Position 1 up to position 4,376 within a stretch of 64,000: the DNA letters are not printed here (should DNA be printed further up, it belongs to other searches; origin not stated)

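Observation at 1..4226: Giant SHOCT-headed polytopic membrane protein that is invisible in the ORF track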

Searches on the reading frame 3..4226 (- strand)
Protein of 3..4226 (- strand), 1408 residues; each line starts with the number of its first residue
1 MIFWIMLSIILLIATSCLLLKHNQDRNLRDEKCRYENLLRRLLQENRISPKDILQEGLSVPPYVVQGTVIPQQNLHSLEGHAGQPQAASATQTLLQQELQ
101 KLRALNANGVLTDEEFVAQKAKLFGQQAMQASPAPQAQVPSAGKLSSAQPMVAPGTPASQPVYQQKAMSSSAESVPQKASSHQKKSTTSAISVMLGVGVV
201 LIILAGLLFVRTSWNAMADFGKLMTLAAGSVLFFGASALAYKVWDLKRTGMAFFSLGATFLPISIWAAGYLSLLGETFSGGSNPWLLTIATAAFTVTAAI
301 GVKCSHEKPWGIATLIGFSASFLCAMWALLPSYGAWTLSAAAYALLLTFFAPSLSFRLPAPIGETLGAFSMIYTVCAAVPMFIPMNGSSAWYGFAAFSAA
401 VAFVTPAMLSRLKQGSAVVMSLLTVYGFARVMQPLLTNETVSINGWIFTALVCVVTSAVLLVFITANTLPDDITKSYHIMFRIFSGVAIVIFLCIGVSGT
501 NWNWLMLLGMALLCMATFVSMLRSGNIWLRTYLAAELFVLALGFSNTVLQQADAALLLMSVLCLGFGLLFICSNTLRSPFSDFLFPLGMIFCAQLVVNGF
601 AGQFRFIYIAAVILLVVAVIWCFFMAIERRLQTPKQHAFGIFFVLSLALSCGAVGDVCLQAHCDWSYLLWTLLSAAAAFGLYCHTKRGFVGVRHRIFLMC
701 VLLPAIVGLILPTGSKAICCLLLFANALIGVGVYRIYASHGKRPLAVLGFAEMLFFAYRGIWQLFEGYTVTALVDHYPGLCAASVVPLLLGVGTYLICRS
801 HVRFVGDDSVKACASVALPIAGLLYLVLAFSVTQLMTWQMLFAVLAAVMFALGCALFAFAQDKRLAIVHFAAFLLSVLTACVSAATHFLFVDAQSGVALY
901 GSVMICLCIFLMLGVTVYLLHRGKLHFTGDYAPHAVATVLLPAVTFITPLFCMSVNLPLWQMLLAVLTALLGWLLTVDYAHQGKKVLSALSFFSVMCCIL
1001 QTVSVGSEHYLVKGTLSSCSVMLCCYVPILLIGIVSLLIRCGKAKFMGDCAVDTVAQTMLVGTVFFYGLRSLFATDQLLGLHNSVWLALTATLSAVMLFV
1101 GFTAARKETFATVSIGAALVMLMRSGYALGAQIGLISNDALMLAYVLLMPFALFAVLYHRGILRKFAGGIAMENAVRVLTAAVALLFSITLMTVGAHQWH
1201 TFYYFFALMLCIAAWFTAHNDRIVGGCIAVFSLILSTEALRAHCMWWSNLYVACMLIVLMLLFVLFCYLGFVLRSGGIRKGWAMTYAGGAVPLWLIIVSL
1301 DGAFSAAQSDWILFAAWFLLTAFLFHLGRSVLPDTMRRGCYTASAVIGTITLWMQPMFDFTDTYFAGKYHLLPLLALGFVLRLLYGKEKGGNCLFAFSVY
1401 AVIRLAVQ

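Call 4: search_protein_families(library=pfam, proteins=[window:3-4226:-], max_evalue=1)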
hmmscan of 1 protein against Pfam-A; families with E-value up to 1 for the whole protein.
window:3-4226:- (1408 aa): 3 families
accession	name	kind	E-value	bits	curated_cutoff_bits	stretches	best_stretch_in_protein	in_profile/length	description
PF09925.14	DUF2157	-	5.4e-08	33.1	32.4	1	174-296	16-140/146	Predicted membrane protein (DUF2157)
PF09851.14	SHOCT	-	0.0001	22.4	27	1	98-123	2-27/28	Short C-terminal domain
PF15345.11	TMEM51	-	0.06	13.5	25.5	1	165-212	38-85/237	Transmembrane protein 51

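Call 5: search_protein_families(library=ncbifam, proteins=[window:3-4226:-], max_evalue=1)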
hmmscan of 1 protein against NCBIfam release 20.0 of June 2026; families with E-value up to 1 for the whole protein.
window:3-4226:- (1408 aa): 1 family
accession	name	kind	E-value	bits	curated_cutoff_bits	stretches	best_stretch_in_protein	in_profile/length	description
NF033761.1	gliding_GltJ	equivalog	0.011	14.9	450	1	115-210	304-392/671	adventurous gliding motility protein GltJ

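Call 7: find_homologous_proteins(query=window:3-4226:-)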
Query window:3-4226:- (1408 aa): 39 proteins with E <= 0.001 among 8000 candidates.
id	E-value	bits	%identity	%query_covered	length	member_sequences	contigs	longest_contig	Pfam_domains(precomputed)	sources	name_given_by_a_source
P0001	0.0e+0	3102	100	100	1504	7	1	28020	PF09925.15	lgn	-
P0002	0.0e+0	2443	79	100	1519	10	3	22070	PF09851.15,PF09925.15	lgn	-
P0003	0.0e+0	2382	78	100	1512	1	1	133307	PF09851.15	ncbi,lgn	-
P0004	0.0e+0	2275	75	100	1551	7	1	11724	PF09851.15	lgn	-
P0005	0.0e+0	2264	73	100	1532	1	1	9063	-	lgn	-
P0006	0.0e+0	2010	67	100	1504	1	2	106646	-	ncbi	-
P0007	0.0e+0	1995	66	100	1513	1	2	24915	PF09851.15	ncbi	-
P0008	0.0e+0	1988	66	100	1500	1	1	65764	PF09851.15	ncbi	-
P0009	0.0e+0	1293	49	99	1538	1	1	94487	PF09851.15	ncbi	-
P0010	0.0e+0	1283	48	100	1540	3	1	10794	PF09851.15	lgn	-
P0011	1.7e-258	879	39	100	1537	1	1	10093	-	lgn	-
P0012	8.6e-228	778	43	59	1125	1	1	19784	-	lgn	-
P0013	7.7e-187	642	37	60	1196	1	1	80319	PF09925.15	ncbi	-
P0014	2.5e-181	624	38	59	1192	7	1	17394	-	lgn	-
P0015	4.0e-123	431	30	57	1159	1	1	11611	-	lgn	-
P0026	4.9e-104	368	28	59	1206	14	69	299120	-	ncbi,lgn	-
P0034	1.4e-97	346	31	49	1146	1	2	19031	PF09925.15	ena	-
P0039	3.3e-62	229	28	48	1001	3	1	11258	PF09925.15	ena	-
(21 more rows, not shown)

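Call 9: find_encoding_contigs(protein=P0001, flank=10000, max_places=3)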
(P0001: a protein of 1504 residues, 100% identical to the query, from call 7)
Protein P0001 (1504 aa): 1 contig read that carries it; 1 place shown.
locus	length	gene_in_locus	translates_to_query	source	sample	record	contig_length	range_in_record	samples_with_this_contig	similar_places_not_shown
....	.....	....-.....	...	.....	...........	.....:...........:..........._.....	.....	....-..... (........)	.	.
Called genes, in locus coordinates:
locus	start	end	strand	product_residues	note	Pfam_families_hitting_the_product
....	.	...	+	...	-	?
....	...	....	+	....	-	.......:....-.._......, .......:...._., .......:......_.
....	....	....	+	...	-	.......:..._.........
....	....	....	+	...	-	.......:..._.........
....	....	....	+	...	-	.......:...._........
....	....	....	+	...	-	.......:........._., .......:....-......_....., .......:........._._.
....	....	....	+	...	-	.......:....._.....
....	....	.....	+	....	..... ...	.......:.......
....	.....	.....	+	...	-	-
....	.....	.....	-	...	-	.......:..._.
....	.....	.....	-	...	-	-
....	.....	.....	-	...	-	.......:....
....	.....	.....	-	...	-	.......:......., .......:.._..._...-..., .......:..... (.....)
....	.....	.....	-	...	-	-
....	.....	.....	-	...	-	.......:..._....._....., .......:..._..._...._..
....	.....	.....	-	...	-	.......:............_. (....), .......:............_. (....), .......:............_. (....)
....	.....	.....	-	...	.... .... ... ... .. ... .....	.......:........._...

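Call 19: find_homologous_proteins(query=A2, max_evalue=0.001)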
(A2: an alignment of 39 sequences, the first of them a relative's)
Query A2 (39 sequences) (1196 aa, profile of the alignment): 28 proteins with E <= 0.001 among 8000 candidates.
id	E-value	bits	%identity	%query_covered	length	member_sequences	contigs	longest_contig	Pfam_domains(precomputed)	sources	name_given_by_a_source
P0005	0.0e+0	1591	38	72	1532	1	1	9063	-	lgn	-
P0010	0.0e+0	1579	39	72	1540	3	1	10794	PF09851.15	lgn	-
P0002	0.0e+0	1574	39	72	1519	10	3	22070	PF09851.15,PF09925.15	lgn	-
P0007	0.0e+0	1572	38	73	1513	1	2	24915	PF09851.15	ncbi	-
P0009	0.0e+0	1567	41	71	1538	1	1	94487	PF09851.15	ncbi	-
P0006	0.0e+0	1559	40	72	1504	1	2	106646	-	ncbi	-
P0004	0.0e+0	1556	38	71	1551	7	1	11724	PF09851.15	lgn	-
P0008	0.0e+0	1554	39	73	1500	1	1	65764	PF09851.15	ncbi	-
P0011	0.0e+0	1538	45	71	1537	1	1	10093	-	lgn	-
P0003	0.0e+0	1530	37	72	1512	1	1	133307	PF09851.15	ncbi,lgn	-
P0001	0.0e+0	1521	37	74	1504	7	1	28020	PF09925.15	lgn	-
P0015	0.0e+0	1490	38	99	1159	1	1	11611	-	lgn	-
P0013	0.0e+0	1443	100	100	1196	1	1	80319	PF09925.15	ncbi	-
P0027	0.0e+0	1437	36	99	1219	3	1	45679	-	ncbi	-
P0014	0.0e+0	1437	77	100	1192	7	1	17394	-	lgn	-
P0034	0.0e+0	1371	37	86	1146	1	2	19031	PF09925.15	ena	-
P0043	3.0e-71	259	30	16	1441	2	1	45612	-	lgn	-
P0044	6.3e-51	192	43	8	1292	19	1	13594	-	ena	-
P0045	2.3e-21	94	32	13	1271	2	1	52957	PF09925.15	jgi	jgi:hypothetical protein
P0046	9.8e-10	56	30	10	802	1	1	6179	-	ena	-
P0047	1.6e-5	42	32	12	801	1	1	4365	-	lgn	-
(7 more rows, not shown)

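Call 21: find_encoding_contigs(protein=P0003, flank=8000, max_places=2)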
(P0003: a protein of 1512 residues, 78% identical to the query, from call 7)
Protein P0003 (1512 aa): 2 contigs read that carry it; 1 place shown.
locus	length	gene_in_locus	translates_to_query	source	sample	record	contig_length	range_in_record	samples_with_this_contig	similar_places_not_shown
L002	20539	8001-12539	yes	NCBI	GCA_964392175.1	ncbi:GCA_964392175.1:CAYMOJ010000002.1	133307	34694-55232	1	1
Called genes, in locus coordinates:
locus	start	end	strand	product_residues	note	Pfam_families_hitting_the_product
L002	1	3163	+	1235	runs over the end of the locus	PF18072:FGAR-AT_linker, PF02769:AIRS_C, PF13507:GATase_5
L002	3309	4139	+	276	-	PF00160:Pro_isomerase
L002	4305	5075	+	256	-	PF00160:Pro_isomerase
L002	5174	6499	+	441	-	PF00275:EPSP_synthase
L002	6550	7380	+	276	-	PF00753:Lactamase_B, PF23023:Anti-Pycsar_Apyc1, PF12706:Lactamase_B_2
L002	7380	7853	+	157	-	PF02590:SPOUT_MTase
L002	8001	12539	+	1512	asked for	PF09851:SHOCT (weak)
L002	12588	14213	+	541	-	-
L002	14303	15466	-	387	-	PF07690:MFS_1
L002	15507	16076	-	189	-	-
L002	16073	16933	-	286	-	PF04085:MreC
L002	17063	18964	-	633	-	PF00069:Pkinase, PF07714:PK_Tyr_Ser-Thr, PF03793:PASTA (faint)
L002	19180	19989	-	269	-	-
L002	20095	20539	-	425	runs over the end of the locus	PF06838:Met_gamma_lyase, PF01053:Cys_Met_Meta_PP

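Call 22: find_encoding_contigs(protein=P0013, flank=8000, max_places=2)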
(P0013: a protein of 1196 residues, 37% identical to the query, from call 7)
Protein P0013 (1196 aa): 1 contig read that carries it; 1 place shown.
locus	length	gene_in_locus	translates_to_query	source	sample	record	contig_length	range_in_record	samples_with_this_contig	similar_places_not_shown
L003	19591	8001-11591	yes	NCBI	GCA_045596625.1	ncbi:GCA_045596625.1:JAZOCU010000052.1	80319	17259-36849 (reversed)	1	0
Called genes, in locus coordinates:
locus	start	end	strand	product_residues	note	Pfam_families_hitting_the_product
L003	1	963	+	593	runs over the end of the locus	PF01336:tRNA_anti-codon, PF00152:tRNA-synt_2, PF01409:tRNA-synt_2d (faint), PF02938:GAD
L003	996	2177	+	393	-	-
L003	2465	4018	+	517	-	PF14270:DUF4358, PF14286:DHHW, PF16822:ALGX (weak)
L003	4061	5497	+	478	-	PF03062:MBOAT, PF13813:MBOAT_2 (weak)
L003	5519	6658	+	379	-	PF16822:ALGX, PF14286:DHHW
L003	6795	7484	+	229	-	PF01980:TrmO_N, PF18389:TrmO_C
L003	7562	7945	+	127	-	PF01325:Fe_dep_repress, PF02742:Fe_dep_repr_C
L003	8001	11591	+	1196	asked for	PF09925:DUF2157 (weak)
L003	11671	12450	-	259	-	-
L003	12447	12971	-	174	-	PF04542:Sigma70_r2, PF08281:Sigma70_r4_2 (weak), PF04545:Sigma70_r4 (faint)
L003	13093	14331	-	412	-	PF01210:NAD_Gly3P_dh_N (weak), PF03721:UDPG_MGDP_dh_N, PF00984:UDPG_MGDP_dh, PF03720:UDPG_MGDP_dh_C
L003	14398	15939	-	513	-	-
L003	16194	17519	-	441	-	PF01595:CNNM, PF00571:CBS (weak), PF03471:CorC_HlyC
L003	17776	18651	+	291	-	-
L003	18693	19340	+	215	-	-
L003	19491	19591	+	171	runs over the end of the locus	PF01782:RimM, PF05239:PRC, PF24986:PRC_RimM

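Call 24: find_encoding_contigs(protein=P0026, flank=8000, max_places=2)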
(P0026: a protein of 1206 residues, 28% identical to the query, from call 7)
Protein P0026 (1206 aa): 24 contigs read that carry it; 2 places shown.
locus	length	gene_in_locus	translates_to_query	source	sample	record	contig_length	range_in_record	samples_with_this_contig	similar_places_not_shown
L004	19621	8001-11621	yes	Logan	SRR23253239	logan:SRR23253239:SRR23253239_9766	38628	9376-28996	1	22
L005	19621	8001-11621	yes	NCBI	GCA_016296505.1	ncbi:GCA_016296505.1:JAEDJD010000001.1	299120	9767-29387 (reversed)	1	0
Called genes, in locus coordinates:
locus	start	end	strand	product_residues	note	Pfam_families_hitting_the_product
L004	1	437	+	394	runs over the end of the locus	PF13240:Zn_Ribbon_1 (weak), PF13248:Zn_ribbon_3 (weak)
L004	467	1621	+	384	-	PF00768:Peptidase_S11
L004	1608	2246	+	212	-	-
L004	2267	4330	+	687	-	PF02401:LYTB, PF00575:S1, PF21710:Spt6_S1 (faint), PF23459:S1_RRP5 (faint), PF00575:S1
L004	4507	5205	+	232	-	-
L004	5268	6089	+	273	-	-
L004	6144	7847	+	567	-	PF13531:SBP_bac_11, PF00092:VWA, PF13519:VWA_2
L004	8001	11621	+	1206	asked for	-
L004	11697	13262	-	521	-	PF00404:Dockerin_1 (weak)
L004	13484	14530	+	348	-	PF07261:DnaB_2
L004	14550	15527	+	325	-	PF00308:Bac_DnaA, PF01695:IstB_IS21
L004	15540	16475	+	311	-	PF13191:AAA_16 (weak), PF00485:PRK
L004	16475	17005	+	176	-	PF06908:YpsA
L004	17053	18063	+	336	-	PF03816:LytR_cpsA_psr (weak)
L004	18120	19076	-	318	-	PF02557:VanY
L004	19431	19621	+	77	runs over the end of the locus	PF13248:Zn_ribbon_3 (weak)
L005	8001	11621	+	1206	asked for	-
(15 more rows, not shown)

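Call 25: find_encoding_contigs(protein=P0009, flank=8000, max_places=2)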
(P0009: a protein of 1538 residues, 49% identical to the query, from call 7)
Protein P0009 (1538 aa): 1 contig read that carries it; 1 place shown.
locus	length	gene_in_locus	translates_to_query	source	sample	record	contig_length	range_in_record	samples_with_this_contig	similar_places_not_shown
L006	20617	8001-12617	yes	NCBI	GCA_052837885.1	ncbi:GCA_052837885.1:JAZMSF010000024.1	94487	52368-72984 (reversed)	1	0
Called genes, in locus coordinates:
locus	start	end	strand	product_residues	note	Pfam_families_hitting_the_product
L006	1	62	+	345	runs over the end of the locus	PF05343:Peptidase_M42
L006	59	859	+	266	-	PF00583:Acetyltransf_1 (weak), PF13508:Acetyltransf_7 (weak), PF13527:Acetyltransf_9 (weak)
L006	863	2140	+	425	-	PF06838:Met_gamma_lyase, PF01053:Cys_Met_Meta_PP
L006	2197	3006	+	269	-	-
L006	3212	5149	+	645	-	PF03793:PASTA (faint), PF00069:Pkinase, PF07714:PK_Tyr_Ser-Thr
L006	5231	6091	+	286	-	PF04085:MreC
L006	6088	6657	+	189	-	-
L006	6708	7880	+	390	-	PF07690:MFS_1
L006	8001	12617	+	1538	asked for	PF09851:SHOCT (weak)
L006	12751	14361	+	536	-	-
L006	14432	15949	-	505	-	PF13472:Lipase_GDSL_2 (faint), PF00404:Dockerin_1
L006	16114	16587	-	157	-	PF02590:SPOUT_MTase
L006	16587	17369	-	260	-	PF23023:Anti-Pycsar_Apyc1, PF00753:Lactamase_B, PF12706:Lactamase_B_2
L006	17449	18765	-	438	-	PF00275:EPSP_synthase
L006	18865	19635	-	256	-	PF00160:Pro_isomerase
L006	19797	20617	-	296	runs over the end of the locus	PF00160:Pro_isomerase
